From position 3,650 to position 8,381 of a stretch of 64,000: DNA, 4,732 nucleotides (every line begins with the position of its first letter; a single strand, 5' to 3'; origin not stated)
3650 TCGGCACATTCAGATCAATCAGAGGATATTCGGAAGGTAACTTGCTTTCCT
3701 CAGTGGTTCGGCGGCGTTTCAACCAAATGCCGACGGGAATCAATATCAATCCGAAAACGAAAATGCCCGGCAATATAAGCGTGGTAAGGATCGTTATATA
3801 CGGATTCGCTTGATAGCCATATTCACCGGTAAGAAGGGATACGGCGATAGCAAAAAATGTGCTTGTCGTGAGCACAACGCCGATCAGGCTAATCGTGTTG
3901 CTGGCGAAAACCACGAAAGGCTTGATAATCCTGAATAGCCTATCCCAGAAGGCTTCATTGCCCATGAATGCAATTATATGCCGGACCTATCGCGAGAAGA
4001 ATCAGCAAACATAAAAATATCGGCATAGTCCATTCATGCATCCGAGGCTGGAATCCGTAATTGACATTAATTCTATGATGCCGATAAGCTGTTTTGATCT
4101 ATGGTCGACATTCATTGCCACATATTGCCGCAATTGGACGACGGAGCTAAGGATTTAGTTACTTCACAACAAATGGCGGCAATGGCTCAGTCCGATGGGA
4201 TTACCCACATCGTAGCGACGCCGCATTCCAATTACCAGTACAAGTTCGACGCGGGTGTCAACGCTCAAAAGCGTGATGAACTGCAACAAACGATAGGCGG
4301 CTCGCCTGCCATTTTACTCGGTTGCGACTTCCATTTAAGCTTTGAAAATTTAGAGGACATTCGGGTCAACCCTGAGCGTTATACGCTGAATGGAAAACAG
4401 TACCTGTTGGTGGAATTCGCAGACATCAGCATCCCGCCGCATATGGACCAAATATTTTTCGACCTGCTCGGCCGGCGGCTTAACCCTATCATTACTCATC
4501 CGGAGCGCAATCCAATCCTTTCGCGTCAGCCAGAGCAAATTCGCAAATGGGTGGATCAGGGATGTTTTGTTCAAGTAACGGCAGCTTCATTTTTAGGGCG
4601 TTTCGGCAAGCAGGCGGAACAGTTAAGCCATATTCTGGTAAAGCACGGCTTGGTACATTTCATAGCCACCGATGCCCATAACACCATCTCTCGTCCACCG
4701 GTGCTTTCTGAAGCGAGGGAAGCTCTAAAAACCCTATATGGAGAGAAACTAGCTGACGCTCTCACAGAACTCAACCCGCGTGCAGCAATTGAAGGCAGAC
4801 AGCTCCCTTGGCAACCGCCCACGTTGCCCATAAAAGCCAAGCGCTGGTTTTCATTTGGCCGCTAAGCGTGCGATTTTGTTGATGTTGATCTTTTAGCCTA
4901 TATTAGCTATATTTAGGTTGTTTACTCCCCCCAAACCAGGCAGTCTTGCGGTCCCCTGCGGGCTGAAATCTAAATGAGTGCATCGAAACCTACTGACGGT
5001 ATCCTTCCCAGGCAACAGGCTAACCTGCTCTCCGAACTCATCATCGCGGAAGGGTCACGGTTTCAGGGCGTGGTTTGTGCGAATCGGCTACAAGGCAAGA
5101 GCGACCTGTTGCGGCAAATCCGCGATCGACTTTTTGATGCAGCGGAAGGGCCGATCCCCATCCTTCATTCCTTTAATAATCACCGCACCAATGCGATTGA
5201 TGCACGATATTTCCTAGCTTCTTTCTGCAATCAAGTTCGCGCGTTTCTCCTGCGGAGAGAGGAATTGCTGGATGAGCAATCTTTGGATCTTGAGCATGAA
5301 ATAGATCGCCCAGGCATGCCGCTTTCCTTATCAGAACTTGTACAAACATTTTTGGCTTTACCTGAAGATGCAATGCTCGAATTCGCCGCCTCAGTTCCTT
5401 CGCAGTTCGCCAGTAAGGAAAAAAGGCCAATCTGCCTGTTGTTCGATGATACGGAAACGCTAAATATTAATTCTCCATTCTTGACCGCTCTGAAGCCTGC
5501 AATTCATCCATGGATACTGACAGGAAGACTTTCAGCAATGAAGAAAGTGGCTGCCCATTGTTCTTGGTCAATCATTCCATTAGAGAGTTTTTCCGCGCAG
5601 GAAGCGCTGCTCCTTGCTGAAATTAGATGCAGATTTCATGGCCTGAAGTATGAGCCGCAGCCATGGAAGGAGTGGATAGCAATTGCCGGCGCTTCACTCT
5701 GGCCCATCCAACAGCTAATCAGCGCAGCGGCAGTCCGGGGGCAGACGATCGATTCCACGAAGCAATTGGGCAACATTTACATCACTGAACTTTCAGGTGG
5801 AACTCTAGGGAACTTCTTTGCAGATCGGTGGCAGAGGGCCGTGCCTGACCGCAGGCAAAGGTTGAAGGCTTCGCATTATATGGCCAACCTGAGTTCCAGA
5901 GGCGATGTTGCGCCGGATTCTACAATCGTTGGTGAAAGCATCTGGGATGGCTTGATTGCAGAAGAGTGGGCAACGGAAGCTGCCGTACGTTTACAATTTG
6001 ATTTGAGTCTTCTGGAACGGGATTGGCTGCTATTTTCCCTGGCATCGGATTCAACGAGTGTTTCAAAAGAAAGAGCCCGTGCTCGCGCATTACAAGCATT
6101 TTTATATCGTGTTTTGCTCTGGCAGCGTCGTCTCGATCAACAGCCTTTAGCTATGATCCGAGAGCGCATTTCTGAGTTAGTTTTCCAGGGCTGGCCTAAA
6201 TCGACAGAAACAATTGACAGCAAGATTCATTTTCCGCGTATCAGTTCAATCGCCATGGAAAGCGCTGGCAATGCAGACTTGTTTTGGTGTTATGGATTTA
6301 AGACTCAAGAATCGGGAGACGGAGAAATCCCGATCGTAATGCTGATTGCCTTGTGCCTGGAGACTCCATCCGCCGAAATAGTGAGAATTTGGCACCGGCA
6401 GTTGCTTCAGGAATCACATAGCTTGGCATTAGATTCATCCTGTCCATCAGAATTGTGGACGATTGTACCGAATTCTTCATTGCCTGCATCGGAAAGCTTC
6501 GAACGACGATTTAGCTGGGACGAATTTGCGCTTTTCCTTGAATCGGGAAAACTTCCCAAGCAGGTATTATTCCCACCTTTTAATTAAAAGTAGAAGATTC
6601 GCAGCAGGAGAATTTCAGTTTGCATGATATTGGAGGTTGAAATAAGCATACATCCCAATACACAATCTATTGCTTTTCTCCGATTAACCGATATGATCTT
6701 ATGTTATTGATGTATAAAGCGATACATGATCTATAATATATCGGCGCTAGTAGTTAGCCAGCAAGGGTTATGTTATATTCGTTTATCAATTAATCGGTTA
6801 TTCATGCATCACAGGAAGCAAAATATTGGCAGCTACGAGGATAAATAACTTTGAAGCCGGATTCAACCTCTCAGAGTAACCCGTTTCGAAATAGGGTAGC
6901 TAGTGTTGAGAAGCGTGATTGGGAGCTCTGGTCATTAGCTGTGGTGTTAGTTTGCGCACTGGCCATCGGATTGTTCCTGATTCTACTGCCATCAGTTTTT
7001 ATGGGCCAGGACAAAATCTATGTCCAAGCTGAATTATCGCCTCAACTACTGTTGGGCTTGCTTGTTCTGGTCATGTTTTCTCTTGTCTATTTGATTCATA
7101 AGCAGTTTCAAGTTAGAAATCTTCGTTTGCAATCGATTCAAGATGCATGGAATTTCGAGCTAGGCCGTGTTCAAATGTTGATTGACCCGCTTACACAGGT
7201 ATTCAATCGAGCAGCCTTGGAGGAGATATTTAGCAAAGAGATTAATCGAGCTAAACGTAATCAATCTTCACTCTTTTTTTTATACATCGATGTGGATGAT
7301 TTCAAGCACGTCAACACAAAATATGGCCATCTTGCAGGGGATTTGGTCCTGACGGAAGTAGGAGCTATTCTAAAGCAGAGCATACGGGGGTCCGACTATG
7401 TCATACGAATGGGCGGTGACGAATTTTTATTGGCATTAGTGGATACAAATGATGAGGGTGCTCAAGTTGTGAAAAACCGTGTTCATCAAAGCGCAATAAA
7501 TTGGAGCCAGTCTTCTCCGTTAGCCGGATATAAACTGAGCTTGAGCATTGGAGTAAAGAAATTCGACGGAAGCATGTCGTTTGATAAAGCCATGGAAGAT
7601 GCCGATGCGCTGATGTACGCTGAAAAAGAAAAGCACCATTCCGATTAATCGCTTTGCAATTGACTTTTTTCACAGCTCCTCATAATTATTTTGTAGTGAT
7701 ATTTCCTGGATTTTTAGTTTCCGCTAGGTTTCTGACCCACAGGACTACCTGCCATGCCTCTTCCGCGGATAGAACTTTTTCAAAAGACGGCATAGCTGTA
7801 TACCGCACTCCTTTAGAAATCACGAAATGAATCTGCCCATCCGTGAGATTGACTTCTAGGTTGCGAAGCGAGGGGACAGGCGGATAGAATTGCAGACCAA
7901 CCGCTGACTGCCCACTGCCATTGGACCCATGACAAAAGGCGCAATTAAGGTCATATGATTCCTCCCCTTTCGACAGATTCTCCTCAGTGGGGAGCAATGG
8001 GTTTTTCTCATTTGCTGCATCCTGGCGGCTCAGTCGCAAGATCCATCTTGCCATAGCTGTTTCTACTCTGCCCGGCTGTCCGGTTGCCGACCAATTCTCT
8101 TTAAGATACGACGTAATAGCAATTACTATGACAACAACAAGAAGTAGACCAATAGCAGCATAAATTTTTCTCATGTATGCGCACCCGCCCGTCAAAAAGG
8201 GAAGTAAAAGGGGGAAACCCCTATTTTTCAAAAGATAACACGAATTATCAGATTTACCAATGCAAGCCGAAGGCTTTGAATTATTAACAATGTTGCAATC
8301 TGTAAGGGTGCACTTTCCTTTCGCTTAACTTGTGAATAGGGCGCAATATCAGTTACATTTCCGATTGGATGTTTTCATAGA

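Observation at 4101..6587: CpsB-like PHP tyrosine phosphatase paired with a 537-aa protein bearing degenerate P-loop motifs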

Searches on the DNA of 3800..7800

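Call 71: search_rna_families(source=window, start=3800, end=7800, threshold=evalue, max_evalue=1)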
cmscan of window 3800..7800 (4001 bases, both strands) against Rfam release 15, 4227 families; matches with E-value up to 1: 0.
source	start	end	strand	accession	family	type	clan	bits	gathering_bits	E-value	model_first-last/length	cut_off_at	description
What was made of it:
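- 4866..4973 (+): 108-bp spacer between the phosphatase gene and X. No Rfam match (call 71).
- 6588..6850 (+): 263-bp AT-rich spacer between X and the cyclase gene. No Rfam match, so no c-di-GMP riboswitch (call 71).
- Tried and rejected: Rfam finds nothing in 3800-7800 even at E<=1 (call 71).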

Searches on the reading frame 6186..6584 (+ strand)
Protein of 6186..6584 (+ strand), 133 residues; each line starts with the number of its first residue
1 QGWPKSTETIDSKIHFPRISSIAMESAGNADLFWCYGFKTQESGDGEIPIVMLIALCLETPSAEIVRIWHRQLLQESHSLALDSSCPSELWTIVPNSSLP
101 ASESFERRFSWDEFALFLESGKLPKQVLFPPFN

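Call 59: predict_structure(alignment_id=A3)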
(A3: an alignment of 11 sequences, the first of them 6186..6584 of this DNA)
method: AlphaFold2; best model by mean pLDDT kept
length: 133 residues; sequences in the alignment: 11
mean_pLDDT: 78.0   pTM: 0.72
mean pLDDT of the five models: 78.0, 76.5, 75.7, 73.0, 69.9
residues with pLDDT >= 90: 53; 70-90: 47; 50-70: 10; < 50: 23
segments of 3 or more residues with pLDDT < 50: 1-12, 123-133
pLDDT, mean of each block of 10 residues (from residue 1): 36 71 92 93 83 94 95 91 80 83 86 80 42 37
secondary structure, 60 per line:
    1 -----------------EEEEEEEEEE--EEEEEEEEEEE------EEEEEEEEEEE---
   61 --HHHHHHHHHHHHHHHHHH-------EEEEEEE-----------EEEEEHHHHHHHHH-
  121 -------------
elements in order: E18-27 E30-40 E47-57 H63-80 E88-94 E106-110 H111-119
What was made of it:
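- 6231..6548 (+): C-terminal alpha/beta domain of X (b-b-b-a-b-b-a), residues about 420-525, fold unassigned. Separate AF2 model, pLDDT 78 (call 59).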

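Call 61: fold_search(model_id=the predicted structure, library=pdb)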
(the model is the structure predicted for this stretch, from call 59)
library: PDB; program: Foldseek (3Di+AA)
matches with E <= 10: 1051; with E <= 0.001: 0
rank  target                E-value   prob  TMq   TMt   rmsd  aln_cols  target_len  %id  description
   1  8xl0_E                2.0e-02  0.85  0.34  0.04   8.4       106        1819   11  Citrate-induced filament of human acetyl-coenzyme A carboxylase 1 (ACC1-citrate) (released 2024-10-23)
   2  3lax                  4.3e-02  0.85  0.31  0.37   9.3        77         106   17  The crystal structure of a domain of phenylacetate-coenzyme A ligase from Bacteroides vulgatus ATCC 8482 (released 2010-01-19)
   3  6g2d_B                4.3e-02  0.20  0.20  0.08   8.4        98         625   11  Citrate-induced acetyl-CoA carboxylase (ACC-Cit) filament at 5.4 A resolution (released 2018-06-13)
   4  9dei_I                4.9e-02  0.41  0.22  0.17  10.4        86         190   12  Trypanosoma brucei mitochondrial RNA-editing catalytic complex 1, U-deletion (RECC1) (released 2026-01-21)
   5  3tal_B                5.8e-02  0.30  0.21  0.09  12.0       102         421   10  Crystal structure of NurA with manganese (released 2011-11-23)
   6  3taz_A                5.8e-02  0.25  0.21  0.08  12.6       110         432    9  Crystal structure of NurA bound to dAMP and manganese (released 2011-11-23)
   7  9jxc_A                7.5e-02  0.72  0.29  0.27   5.1        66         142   15  Crystal Structure of AbOhr-R15C (released 2024-11-06)
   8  2czr                  8.0e-02  0.54  0.28  0.18   8.5        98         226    7  Crystal structure of TBP-interacting protein (Tk-TIP26) and implications for its inhibition mechanism of the interaction (released 2006-02-14)
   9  5zi5_A                8.0e-02  0.41  0.24  0.05  11.3        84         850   20  Crystal structure of Legionella pneumophila aminopeptidase A (released 2018-09-19)
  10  9jx6_D                9.6e-02  0.66  0.29  0.28   5.1        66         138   15  Crystal Structure of wild type Ab-ohrB (released 2024-11-06)
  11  4f0p_C                1.2e-01  0.44  0.33  0.13  10.0       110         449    8  MspJI Restriction Endonuclease - P31 Form (released 2012-08-08)
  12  5dll                  1.2e-01  0.21  0.25  0.05  12.6       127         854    8  Aminopeptidase N (pepN) from Francisella tularensis subsp. tularensis SCHU S4 (released 2015-09-16)
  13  9jxc_B                1.3e-01  0.63  0.29  0.28   5.0        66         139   15  Crystal Structure of AbOhr-R15C (released 2024-11-06)
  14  4gyz_F                1.3e-01  0.41  0.30  0.20  11.6       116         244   14  Mus Musculus Tdp2 Bound to dAMP and Mg2+ (released 2012-10-31)
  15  9jx6_A                1.4e-01  0.60  0.29  0.28   5.0        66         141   15  Crystal Structure of wild type Ab-ohrB (released 2024-11-06)
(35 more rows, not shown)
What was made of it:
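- Tried and rejected: Foldseek against the PDB gives nothing significant (call 61).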

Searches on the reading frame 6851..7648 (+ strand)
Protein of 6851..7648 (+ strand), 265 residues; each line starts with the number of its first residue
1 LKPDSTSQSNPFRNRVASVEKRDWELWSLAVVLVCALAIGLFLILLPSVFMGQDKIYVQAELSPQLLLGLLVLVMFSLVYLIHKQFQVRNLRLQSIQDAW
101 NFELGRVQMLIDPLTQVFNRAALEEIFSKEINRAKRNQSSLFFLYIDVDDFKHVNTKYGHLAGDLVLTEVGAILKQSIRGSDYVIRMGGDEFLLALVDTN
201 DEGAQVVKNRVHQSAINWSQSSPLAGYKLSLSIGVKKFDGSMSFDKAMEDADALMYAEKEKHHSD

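Call 6: search_protein_families(library=pfam, proteins=[window:6851-7648:+], max_evalue=0.01)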
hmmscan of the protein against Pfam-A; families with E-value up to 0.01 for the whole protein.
window:6851-7648:+ (265 aa): 1 family
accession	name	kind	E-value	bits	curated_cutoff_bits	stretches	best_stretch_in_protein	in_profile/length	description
PF00990.26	GGDEF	-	9.6e-39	133.2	23.8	1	111-263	3-159/161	Diguanylate cyclase, GGDEF domain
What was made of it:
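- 6851..7648 (+): Membrane-anchored diguanylate cyclase, 265 aa: two hydrophobic helices, a stalk and a GGDEF domain. Pfam GGDEF E 1e-38 (call 6).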

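Call 7: search_protein_families(library=ncbifam, proteins=[window:6851-7648:+], max_evalue=0.01)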
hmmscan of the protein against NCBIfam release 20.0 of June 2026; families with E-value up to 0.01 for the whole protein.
window:6851-7648:+ (265 aa): 22 families
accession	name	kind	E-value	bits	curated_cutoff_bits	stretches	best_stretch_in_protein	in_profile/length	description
TIGR00254.1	GGDEF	domain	3.8e-38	130.8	37.4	1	108-262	4-160/168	diguanylate cyclase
NF038266.1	diguan_SiaD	equivalog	5.2e-35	121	290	1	110-261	95-247/252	biofilm regulation diguanylate cyclase SiaD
NF007423.1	PRK09966.1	equivalog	2e-34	119.1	325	1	108-259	238-390/390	diguanylate cyclase DgcN/YfiN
NF051473.1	DigCycDgcsShew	equivalog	5.8e-33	114.5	400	1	87-260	113-282/291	diguanylate cyclase DgcS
NF007135.0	PRK09581.1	equivalog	7.5e-32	110.7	474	1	108-261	290-447/457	PleD family two-component system response regulator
NF007380.0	PRK09894.1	equivalog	6.2e-31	107.8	256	1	85-260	105-278/296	diguanylate cyclase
NF040885.1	diguan_DgcJ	equivalog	1.5e-30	106.4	500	1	109-264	341-491/493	diguanylate cyclase DgcJ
NF007298.0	PRK09776.1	equivalog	2.8e-24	85.1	1135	1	112-260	687-836/1111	diguanylate cyclase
NF047654.1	DiguCycDgcRLepto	equivalog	1.7e-23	82.9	500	1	91-259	120-286/295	diguanylate cyclase DgcR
NF041606.1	dguan_cyc_DgcA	equivalog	1.8e-23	83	370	1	126-261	195-331/340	diguanylate cyclase DgcA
NF007599.0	PRK10245.1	equivalog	3.1e-21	75.3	402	1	106-260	207-361/371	diguanylate cyclase AdrA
NF011955.1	PRK15426.1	equivalog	9.7e-21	73.5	408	1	107-256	396-548/564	cellulose biosynthesis regulator diguanylate cyclase DgcQ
NF007474.0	PRK10060.1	equivalog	1.8e-19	69.4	782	1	111-262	239-388/663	cyclic di-GMP phosphodiesterase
NF045675.1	PhdiestaseDibA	equivalog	2.8e-17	62.3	980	1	111-260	205-355/623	phosphodiesterase DibA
NF047872.1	GGDEF_GdpS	equivalog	5.9e-17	61.9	400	1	70-261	152-342/355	GGDEF domain-containing protein GdpS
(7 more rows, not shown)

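Call 70: search_protein_families(library=padloc, proteins=[window:6851-7648:+], max_evalue=0.01)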
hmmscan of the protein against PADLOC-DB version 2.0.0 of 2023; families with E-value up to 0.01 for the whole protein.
window:6851-7648:+ (265 aa): 0 families

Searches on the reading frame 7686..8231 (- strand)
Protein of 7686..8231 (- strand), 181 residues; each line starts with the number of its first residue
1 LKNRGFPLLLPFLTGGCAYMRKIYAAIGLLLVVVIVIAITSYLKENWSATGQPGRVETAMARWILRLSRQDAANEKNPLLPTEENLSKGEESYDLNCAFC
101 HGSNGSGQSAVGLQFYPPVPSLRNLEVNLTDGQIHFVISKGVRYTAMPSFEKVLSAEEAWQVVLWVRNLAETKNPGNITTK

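Call 6: search_protein_families(library=pfam, proteins=[window:7686-8231:-], max_evalue=0.01)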
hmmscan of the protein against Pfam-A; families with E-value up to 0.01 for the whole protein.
window:7686-8231:- (181 aa): 2 families
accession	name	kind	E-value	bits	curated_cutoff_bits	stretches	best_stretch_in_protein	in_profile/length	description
PF13442.11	Cytochrome_CBB3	-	2.3e-12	47.5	27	1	85-166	2-68/68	Cytochrome C oxidase, cbb3-type, subunit III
PF00034.26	Cytochrom_C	-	1.9e-07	32.7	21.3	1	87-169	2-89/90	Cytochrome c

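Call 7: search_protein_families(library=ncbifam, proteins=[window:7686-8231:-], max_evalue=0.01)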
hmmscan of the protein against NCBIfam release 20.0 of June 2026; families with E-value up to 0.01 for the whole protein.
window:7686-8231:- (181 aa): 9 families
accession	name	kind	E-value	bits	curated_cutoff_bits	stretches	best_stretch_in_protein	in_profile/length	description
NF011054.0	PRK14486.1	equivalog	6.8e-14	52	447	1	73-170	202-291/294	putative bifunctional cbb3-type cytochrome c oxidase subunit II/cytochrome c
TIGR04494.1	c550_PedF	equivalog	9.6e-09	35.2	122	1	64-168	33-129/133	cytochrome c-550 PedF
NF050122.1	bc1_QcrC_actin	exception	4.9e-08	32.6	200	1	59-178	109-220/253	cytochrome bc1 complex diheme cytochrome c subunit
NF045773.1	cytochro_C550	exception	8.7e-07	28.9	125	1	72-166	34-116/118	cytochrome c550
TIGR00782.1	ccoP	equivalog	5.9e-06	25.8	179.95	1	83-171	200-283/285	cytochrome-c oxidase, cbb3-type subunit III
NF045774.1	cytochro_C551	exception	7.5e-06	25.9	118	1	74-167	27-107/110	cytochrome c551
TIGR03872.1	cytochrome_MoxG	equivalog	0.00011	22.3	147.8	1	76-172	34-124/133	cytochrome c(L), periplasmic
NF045930.1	Cytc6PetJCyano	equivalog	0.0005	20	135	1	84-172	26-108/110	cytochrome c6 PetJ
NF033864.1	cytochrome579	equivalog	0.00057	19.7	280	1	72-170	34-140/179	cytochrome 579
